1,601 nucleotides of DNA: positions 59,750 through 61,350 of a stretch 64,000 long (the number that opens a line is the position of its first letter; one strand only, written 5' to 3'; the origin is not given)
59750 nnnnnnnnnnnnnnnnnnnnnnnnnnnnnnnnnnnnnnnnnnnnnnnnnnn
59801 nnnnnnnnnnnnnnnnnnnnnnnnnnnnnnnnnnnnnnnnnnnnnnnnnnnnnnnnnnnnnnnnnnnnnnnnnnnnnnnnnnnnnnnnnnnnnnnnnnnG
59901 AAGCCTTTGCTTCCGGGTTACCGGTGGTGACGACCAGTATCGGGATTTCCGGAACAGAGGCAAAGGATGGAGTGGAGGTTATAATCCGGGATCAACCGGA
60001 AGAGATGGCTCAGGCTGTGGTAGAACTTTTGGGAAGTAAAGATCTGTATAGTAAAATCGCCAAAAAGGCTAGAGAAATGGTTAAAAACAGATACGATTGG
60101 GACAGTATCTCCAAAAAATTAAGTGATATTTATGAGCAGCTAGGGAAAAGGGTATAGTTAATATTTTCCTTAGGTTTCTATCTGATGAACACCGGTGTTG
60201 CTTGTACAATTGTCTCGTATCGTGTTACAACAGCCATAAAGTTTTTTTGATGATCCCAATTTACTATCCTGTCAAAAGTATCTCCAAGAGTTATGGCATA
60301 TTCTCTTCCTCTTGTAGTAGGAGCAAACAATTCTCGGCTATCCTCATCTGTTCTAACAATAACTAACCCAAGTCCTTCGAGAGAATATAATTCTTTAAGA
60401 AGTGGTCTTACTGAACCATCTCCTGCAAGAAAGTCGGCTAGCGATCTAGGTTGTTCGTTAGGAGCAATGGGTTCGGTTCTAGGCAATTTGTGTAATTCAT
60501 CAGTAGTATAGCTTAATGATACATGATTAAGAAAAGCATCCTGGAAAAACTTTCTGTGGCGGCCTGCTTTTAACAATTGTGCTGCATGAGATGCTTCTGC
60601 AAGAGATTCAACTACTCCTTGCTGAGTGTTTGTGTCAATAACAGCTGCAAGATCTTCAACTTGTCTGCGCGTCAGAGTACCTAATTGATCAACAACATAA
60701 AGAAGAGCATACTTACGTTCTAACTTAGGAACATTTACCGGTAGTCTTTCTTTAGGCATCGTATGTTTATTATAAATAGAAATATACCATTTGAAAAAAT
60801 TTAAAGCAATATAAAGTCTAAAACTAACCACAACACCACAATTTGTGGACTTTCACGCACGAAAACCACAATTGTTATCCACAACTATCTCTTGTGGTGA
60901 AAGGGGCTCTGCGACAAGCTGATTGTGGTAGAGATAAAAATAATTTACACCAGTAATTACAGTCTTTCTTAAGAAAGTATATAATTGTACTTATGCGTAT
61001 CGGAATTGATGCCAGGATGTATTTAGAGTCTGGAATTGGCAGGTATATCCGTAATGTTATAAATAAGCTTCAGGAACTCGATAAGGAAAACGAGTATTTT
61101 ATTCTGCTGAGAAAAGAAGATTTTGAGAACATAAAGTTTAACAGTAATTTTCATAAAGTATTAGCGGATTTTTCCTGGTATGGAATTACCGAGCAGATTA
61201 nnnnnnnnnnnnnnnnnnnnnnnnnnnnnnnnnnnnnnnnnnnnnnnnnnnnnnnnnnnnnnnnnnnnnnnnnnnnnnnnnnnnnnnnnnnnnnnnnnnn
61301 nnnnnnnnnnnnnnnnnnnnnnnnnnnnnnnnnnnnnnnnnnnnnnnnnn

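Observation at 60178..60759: Compositionally foreign gene embedded in the glycan cluster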

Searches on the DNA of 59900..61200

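Call 80: search_rna_families(source=window, start=59900, end=61200, threshold=evalue, max_evalue=1)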
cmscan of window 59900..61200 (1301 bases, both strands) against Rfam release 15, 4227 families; matches with E-value up to 1: 0.
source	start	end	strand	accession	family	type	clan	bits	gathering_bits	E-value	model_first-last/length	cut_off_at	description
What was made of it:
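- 60828..60928 (.): Array of seven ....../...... boxes at 60828+, 60836+, 60843-, 60866+, 60879+, 60892- and 60923-. It includes the palindrome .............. The array is a 45%-GC core between two arms of 18-23% GC. No Rfam match (call 80).
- Tried and rejected: Nothing (call 80).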
